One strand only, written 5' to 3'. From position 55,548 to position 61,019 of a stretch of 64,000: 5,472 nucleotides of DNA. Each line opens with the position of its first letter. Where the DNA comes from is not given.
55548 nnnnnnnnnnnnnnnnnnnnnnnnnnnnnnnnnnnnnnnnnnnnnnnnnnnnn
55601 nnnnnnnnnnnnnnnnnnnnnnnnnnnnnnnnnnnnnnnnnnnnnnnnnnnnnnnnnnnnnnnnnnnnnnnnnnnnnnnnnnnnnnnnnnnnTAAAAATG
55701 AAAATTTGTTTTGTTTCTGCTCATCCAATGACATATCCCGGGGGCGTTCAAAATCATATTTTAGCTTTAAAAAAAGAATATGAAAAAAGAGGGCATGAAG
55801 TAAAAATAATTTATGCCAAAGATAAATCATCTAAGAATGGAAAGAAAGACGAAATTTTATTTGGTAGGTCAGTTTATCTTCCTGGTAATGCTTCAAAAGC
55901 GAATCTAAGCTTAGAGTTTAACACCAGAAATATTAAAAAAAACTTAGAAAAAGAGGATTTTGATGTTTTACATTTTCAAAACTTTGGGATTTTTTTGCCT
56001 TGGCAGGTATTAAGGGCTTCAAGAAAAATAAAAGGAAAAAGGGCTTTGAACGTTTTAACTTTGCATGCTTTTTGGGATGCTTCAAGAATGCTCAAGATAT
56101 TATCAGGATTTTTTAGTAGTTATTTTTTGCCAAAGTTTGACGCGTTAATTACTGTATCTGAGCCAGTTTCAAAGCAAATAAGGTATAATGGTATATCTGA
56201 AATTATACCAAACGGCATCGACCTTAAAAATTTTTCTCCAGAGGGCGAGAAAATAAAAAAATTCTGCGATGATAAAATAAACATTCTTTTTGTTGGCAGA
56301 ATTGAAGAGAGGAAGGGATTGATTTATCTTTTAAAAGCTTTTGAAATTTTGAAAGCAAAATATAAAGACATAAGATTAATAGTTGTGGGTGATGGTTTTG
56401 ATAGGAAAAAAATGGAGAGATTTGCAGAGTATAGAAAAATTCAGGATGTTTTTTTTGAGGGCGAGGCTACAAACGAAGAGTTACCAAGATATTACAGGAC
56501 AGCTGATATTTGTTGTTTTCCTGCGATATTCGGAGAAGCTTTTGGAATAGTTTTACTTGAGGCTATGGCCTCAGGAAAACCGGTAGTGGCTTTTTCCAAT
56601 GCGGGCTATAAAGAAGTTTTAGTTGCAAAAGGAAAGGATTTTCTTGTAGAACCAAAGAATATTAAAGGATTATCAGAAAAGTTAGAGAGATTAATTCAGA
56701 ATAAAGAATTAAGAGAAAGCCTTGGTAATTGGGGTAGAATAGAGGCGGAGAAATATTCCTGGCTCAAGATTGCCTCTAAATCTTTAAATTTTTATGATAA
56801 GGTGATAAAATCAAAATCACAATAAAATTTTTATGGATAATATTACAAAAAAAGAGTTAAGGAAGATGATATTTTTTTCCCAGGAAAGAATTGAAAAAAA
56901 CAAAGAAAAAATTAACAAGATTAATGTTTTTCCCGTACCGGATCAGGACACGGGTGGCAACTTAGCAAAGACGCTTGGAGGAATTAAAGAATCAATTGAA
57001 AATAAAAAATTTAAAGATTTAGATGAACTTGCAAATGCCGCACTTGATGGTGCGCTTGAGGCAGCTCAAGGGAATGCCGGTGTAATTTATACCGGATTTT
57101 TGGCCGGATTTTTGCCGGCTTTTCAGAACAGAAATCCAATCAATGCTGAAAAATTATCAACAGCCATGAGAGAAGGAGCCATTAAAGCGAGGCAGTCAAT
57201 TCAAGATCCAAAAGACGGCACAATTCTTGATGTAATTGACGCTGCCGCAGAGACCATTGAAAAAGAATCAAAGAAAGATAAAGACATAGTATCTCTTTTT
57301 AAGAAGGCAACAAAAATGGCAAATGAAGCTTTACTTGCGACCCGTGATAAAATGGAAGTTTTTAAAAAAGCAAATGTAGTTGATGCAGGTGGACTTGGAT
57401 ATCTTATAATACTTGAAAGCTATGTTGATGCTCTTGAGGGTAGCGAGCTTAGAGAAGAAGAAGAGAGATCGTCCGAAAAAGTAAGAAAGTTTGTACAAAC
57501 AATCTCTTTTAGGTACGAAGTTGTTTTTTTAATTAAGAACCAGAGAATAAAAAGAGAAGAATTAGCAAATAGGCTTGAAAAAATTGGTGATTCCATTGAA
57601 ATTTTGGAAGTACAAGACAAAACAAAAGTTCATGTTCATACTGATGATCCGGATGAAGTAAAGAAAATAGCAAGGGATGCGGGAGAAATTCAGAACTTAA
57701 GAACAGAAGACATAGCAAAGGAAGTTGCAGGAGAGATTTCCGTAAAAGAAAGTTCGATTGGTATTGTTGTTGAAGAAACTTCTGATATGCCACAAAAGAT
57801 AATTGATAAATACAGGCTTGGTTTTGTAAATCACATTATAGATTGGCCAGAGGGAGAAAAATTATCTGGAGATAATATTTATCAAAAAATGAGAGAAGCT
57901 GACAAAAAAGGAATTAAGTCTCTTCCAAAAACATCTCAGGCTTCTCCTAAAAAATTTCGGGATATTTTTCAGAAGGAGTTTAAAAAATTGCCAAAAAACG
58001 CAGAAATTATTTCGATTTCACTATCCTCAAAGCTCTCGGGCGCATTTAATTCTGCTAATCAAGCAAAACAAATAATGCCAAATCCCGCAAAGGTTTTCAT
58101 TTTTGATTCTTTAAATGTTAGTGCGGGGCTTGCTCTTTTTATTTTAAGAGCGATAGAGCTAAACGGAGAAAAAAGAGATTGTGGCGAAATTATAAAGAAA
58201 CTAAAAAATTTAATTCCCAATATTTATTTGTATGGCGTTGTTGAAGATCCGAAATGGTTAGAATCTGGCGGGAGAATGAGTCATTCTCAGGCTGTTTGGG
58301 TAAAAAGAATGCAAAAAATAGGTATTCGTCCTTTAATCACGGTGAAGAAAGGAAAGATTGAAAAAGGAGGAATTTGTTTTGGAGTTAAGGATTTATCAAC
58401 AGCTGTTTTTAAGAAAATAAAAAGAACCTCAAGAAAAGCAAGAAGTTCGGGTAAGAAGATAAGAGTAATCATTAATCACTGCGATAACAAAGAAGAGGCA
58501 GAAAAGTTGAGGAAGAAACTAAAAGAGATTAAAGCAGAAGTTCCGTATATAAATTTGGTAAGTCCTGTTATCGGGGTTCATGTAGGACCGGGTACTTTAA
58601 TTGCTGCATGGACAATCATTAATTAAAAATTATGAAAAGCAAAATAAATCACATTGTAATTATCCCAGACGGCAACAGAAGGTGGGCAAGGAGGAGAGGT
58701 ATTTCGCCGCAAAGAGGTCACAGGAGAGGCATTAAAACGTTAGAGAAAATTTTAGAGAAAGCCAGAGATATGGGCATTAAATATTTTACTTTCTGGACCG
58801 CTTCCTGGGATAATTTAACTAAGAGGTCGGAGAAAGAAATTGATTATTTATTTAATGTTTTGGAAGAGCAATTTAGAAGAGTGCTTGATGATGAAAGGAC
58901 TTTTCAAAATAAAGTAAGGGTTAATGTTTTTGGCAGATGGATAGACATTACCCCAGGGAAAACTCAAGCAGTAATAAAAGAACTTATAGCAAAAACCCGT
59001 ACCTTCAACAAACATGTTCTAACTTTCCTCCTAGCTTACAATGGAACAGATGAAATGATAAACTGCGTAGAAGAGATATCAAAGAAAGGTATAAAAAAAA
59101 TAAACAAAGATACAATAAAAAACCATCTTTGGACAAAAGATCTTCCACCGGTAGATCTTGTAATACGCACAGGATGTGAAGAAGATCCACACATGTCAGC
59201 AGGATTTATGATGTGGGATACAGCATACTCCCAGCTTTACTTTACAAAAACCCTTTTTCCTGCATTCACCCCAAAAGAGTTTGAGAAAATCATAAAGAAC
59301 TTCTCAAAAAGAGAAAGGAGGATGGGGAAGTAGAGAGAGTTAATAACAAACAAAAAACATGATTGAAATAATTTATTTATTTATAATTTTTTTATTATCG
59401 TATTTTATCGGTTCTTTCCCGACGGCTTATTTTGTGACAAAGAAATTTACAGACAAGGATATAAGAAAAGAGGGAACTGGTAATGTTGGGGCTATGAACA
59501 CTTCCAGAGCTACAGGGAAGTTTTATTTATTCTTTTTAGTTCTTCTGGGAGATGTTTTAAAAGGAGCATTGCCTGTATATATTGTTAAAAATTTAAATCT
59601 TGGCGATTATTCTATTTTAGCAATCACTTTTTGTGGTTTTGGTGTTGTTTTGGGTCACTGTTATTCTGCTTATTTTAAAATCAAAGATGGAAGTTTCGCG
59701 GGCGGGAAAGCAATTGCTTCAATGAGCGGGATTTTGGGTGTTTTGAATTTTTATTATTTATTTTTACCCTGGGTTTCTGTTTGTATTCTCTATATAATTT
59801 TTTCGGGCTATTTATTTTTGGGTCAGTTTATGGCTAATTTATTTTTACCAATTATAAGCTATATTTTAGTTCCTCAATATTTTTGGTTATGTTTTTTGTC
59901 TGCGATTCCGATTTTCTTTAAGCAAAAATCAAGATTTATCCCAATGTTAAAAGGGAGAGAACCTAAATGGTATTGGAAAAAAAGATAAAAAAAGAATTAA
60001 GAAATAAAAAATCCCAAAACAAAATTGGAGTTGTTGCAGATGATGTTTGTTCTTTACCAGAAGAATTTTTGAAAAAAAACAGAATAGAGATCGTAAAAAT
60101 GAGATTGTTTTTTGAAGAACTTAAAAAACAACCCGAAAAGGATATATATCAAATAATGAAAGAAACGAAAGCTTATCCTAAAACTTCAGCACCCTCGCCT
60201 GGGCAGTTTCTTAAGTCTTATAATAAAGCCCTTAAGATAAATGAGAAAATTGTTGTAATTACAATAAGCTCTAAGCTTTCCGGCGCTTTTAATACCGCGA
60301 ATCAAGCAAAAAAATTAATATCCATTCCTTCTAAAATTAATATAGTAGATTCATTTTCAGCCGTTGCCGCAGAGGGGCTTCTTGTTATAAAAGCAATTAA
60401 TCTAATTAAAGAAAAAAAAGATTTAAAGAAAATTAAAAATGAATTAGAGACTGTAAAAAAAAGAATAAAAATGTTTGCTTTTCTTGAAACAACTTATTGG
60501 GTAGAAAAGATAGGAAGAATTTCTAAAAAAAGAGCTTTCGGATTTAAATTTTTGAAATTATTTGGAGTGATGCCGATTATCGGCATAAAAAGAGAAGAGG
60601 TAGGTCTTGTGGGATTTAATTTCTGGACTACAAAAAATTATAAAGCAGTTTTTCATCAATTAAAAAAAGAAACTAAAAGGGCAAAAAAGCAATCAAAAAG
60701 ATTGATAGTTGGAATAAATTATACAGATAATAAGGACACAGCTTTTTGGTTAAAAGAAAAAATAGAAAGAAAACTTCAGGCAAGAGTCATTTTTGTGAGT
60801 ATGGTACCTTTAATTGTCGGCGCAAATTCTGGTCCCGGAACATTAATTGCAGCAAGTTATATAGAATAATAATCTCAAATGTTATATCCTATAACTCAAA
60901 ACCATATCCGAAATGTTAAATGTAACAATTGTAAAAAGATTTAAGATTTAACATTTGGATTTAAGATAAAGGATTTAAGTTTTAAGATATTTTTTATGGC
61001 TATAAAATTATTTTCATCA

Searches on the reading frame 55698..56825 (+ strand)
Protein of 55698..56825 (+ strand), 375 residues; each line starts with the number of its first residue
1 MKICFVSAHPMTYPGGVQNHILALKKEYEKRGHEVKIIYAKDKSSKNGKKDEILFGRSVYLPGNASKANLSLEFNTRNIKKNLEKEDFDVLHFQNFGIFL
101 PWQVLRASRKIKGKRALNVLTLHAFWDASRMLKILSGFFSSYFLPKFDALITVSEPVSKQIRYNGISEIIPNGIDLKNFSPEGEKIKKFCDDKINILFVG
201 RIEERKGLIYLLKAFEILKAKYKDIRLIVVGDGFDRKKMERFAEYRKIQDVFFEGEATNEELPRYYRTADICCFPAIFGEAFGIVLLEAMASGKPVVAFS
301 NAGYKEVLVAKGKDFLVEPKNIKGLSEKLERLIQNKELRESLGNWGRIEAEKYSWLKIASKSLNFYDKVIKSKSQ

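Call 12: search_protein_families(library=pfam, proteins=[window:55698-56825:+])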
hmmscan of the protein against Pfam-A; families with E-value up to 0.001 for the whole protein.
window:55698-56825:+ (375 aa): 6 families
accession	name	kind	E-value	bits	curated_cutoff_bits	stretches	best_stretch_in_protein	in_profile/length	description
PF00534.26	Glycos_transf_1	-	2.8e-41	141.3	26.4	1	187-346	9-169/172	Glycosyl transferases group 1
PF13692.12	Glyco_trans_1_4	-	1.4e-33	116.5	27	1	195-335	3-142/142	Glycosyl transferases group 1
PF13439.12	Glyco_transf_4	-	1.9e-21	77.2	28.5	1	14-177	1-169/170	Glycosyltransferase Family 4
PF13579.12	Glyco_trans_4_4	-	3.5e-07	31.1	29.7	1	15-173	1-158/158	Glycosyl transferase 4-like domain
PF20706.3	GT4-conflict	-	7.8e-07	28.8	26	1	191-311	195-323/385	Family 4 Glycosyltransferase in conflict systems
PF13524.12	Glyco_trans_1_2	-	2.2e-06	28.1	25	1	218-348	9-127/144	Glycosyl transferase-like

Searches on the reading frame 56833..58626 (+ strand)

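Call 12: search_protein_families(library=pfam, proteins=[window:56833-58626:+])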
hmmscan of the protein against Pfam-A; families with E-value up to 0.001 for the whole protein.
window:56833-58626:+ (597 aa): 3 families
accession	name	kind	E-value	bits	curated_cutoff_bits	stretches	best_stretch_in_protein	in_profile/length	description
PF02645.21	DegV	-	2.3e-46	158.8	27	1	308-589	1-273/280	Uncharacterised protein, DegV family COG1307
PF02734.22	Dak2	-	2.2e-33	116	27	1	34-197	1-172/174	DAK2 domain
PF21645.3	FakA-like_M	-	2.8e-16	59.5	24.9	1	226-298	2-77/80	Fatty acid kinase subunit A-like, middle domain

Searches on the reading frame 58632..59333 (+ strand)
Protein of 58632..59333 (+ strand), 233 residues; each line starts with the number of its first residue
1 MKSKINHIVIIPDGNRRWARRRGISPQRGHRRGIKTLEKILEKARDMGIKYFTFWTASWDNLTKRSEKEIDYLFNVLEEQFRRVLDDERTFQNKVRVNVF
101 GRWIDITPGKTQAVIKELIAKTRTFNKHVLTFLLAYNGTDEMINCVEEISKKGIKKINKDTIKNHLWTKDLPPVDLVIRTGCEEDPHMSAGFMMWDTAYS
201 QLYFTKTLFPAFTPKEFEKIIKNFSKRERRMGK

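Call 12: search_protein_families(library=pfam, proteins=[window:58632-59333:+])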
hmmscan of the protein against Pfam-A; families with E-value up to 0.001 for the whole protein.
window:58632-59333:+ (233 aa): 1 family
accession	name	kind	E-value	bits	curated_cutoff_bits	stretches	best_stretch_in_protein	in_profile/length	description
PF01255.24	Prenyltransf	-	5.5e-56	190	27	1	11-232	1-219/219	Putative undecaprenyl diphosphate synthase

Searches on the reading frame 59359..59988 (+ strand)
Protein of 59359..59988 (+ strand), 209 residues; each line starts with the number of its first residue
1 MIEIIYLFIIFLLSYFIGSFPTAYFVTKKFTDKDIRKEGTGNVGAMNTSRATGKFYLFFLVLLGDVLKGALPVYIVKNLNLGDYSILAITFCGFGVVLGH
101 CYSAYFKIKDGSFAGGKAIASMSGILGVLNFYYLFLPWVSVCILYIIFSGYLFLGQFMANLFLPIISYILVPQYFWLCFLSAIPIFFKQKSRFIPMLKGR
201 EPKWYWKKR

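Call 12: search_protein_families(library=pfam, proteins=[window:59359-59988:+])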
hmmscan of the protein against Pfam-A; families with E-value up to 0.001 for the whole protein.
window:59359-59988:+ (209 aa): 1 family
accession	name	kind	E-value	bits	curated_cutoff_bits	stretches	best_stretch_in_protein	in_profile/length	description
PF02660.20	G3P_acyltransf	-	1.1e-32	113.8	24.1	1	13-191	1-159/164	Glycerol-3-phosphate acyltransferase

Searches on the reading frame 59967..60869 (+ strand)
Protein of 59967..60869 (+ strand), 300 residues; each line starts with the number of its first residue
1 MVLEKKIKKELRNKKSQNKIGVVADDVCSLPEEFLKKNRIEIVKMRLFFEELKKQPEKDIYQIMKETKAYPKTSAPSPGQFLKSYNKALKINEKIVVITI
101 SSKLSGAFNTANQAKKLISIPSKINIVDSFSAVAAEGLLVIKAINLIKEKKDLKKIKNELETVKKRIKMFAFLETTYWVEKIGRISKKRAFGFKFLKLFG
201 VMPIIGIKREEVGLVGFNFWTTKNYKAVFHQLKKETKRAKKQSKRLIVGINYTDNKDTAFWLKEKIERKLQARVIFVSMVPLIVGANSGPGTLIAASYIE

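Call 12: search_protein_families(library=pfam, proteins=[window:59967-60869:+])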
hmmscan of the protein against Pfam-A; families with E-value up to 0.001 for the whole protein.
window:59967-60869:+ (300 aa): 1 family
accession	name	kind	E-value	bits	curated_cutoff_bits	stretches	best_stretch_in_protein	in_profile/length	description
PF02645.21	DegV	-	3.3e-45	155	27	1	19-293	1-273/280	Uncharacterised protein, DegV family COG1307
